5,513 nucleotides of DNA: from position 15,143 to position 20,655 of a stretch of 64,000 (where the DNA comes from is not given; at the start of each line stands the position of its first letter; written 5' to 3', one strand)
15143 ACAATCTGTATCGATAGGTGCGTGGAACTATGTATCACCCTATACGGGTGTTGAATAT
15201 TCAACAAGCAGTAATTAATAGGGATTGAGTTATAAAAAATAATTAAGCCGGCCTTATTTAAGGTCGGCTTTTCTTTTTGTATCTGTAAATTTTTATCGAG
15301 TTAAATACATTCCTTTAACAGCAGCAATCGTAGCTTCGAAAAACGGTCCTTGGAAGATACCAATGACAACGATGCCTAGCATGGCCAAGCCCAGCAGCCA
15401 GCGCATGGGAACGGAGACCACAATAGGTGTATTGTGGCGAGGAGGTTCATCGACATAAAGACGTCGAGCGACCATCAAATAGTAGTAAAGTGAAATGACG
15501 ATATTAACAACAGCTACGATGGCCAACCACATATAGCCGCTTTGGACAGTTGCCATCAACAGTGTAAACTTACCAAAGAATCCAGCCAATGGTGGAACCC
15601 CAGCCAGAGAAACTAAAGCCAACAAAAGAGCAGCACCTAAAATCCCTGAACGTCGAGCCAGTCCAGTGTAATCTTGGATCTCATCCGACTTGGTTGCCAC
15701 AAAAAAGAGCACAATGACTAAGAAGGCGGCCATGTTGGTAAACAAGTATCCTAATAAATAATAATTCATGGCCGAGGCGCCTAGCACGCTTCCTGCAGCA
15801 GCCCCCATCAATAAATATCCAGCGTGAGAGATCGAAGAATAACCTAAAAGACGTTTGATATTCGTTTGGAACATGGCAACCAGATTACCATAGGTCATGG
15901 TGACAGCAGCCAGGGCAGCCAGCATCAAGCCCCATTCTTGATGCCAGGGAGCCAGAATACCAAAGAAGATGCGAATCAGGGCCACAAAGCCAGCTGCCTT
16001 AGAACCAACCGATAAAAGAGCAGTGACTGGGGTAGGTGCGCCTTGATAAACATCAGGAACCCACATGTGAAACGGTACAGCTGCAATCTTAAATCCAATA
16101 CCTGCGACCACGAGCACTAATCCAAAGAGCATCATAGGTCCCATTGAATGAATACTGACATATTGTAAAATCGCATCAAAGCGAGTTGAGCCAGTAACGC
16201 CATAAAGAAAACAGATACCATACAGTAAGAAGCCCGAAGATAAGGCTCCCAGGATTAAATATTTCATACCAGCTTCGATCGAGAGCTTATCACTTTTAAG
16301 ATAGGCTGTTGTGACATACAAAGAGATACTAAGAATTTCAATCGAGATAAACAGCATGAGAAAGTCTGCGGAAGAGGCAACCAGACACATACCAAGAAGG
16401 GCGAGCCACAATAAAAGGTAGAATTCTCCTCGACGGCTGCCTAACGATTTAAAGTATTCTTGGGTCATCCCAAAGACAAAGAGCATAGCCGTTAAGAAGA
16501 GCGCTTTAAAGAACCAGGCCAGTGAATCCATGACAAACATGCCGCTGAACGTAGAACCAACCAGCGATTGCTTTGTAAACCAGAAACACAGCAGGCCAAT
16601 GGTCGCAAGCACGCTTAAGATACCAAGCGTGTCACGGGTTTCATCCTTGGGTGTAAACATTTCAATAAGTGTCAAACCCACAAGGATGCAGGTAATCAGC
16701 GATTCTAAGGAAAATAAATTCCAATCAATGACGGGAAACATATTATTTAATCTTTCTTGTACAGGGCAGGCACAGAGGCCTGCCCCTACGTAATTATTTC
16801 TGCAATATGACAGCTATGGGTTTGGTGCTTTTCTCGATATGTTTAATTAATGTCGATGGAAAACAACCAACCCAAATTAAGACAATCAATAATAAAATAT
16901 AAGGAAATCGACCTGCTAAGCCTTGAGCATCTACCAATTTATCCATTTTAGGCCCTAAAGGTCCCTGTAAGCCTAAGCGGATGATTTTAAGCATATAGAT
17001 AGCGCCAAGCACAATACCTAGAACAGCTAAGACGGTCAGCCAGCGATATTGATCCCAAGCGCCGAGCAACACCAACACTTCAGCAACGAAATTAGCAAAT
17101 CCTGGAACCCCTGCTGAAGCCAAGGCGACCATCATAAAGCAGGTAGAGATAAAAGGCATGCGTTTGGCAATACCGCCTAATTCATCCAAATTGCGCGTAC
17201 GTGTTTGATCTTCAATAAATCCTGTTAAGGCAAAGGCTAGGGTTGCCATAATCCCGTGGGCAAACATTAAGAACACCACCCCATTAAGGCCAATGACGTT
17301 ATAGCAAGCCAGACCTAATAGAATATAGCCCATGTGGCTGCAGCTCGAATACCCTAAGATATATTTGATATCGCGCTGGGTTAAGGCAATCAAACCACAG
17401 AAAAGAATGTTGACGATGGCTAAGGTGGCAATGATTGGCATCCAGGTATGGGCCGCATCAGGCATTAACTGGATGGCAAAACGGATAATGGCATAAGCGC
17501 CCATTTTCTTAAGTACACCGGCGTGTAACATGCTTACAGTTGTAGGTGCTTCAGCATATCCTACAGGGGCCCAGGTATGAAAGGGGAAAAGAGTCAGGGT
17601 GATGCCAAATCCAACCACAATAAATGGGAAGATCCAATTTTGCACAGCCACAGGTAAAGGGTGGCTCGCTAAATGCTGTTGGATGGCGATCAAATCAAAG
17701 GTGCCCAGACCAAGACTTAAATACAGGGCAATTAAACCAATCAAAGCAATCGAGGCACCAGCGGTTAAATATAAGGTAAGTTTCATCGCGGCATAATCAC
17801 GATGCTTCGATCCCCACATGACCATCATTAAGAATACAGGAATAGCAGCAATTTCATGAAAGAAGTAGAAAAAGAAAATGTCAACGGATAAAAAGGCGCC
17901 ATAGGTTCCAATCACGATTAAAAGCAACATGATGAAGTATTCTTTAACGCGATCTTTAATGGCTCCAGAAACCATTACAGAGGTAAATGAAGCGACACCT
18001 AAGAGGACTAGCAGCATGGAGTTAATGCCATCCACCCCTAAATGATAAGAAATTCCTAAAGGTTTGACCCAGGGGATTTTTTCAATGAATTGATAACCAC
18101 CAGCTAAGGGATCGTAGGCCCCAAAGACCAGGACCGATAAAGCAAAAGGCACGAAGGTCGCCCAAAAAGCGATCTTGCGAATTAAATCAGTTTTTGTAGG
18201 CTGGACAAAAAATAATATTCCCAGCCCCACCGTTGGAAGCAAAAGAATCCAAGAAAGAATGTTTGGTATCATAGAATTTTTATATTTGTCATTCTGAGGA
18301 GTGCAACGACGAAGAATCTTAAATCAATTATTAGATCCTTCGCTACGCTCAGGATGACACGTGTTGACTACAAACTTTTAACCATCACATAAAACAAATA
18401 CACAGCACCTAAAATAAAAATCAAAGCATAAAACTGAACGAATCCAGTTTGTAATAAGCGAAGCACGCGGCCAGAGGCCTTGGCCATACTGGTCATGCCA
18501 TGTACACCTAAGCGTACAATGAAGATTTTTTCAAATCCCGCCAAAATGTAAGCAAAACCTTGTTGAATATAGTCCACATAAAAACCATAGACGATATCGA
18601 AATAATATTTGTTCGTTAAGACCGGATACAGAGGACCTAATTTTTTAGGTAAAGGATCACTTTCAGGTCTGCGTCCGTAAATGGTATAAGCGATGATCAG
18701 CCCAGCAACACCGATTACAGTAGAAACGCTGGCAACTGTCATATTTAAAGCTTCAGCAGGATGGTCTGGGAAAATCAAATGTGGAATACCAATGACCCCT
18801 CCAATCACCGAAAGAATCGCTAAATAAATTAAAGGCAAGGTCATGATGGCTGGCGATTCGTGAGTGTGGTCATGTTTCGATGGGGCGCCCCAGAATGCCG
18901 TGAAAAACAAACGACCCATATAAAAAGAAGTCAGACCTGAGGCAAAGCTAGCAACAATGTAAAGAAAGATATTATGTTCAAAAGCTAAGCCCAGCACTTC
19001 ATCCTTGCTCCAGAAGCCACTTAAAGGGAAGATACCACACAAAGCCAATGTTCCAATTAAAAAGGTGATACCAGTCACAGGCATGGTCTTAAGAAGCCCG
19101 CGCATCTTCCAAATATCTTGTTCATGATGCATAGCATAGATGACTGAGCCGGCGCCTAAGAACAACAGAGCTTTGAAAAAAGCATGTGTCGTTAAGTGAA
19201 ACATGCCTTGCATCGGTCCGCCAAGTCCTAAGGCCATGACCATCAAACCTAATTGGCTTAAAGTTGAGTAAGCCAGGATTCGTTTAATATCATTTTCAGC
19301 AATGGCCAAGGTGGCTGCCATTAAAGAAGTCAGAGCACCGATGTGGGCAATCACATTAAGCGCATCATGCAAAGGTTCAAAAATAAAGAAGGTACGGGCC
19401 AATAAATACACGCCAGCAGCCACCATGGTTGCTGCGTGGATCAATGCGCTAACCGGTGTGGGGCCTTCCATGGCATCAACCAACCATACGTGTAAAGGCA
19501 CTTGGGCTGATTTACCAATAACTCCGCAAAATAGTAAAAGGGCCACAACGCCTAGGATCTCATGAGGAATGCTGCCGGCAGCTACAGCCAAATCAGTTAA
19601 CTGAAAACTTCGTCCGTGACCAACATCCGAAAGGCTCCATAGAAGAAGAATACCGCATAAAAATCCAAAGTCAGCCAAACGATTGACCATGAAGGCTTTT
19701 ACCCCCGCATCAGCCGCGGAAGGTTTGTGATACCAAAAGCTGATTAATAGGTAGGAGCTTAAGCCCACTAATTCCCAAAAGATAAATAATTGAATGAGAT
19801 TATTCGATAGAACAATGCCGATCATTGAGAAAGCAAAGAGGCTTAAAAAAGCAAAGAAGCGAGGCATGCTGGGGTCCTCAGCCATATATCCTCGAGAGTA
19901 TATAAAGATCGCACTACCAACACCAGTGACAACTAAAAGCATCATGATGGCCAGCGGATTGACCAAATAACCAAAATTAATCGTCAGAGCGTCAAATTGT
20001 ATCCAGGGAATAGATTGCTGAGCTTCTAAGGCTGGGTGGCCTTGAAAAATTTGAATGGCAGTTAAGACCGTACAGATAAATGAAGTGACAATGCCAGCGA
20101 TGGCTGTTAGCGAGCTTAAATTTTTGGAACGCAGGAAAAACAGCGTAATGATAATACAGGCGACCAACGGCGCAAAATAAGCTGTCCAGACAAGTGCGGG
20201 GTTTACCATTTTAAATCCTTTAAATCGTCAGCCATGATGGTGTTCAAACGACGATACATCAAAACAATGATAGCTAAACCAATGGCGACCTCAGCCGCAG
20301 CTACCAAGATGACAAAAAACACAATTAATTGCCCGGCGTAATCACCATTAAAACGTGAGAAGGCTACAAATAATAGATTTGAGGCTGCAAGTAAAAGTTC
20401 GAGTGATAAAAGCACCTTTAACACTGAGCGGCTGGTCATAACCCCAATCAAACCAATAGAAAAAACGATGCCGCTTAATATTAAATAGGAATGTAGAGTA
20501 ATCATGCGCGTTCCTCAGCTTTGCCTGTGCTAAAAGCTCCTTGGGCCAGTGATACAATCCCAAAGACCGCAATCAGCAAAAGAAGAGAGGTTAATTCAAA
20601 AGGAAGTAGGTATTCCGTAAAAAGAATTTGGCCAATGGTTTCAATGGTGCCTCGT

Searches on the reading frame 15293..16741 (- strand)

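Call 9: search_protein_families(library=pfam, proteins=[window:15293-16741:-], max_evalue=0.001)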
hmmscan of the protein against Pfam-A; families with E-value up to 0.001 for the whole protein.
window:15293-16741:- (482 aa): 1 family
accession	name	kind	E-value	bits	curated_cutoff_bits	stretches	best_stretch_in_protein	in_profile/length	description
PF00361.26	Proton_antipo_M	-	1.2e-73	248.3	21.5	1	124-417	1-294/294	NADH:quinone oxidoreductase/Mrp antiporter, TM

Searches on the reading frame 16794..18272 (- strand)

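Call 9: search_protein_families(library=pfam, proteins=[window:16794-18272:-], max_evalue=0.001)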
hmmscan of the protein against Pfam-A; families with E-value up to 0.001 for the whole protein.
window:16794-18272:- (492 aa): 1 family
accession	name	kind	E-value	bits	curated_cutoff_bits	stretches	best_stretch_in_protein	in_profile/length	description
PF00361.26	Proton_antipo_M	-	9.8e-65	219.1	21.5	1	130-422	2-293/294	NADH:quinone oxidoreductase/Mrp antiporter, TM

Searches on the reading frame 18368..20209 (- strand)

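Call 9: search_protein_families(library=pfam, proteins=[window:18368-20209:-], max_evalue=0.001)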
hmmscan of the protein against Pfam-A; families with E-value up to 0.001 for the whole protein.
window:18368-20209:- (613 aa): 3 families
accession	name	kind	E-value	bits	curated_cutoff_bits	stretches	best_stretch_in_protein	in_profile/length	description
PF00361.26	Proton_antipo_M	-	7.5e-80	268.7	21.5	1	135-427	1-294/294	NADH:quinone oxidoreductase/Mrp antiporter, TM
PF00662.26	Proton_antipo_N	-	4.8e-19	68.4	24.5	1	69-119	1-51/51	NADH-Ubiquinone oxidoreductase (complex I), chain 5 N-terminus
PF01010.25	Proton_antipo_C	-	0.00087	19.4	26.8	0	446-477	90-121/243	NADH-dehyrogenase subunit F, TMs, (complex I) C-terminus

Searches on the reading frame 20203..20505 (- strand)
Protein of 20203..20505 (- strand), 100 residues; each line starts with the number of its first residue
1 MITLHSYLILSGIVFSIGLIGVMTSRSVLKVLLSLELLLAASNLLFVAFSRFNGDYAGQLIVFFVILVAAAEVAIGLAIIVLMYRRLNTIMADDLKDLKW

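Call 9: search_protein_families(library=pfam, proteins=[window:20203-20505:-], max_evalue=0.001)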
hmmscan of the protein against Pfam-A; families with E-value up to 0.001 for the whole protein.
window:20203-20505:- (100 aa): 1 family
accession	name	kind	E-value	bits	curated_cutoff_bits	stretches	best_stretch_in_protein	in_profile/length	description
PF00420.29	Oxidored_q2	-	5.8e-26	90.5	26.1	1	7-100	2-95/95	NADH-ubiquinone/plastoquinone oxidoreductase chain 4L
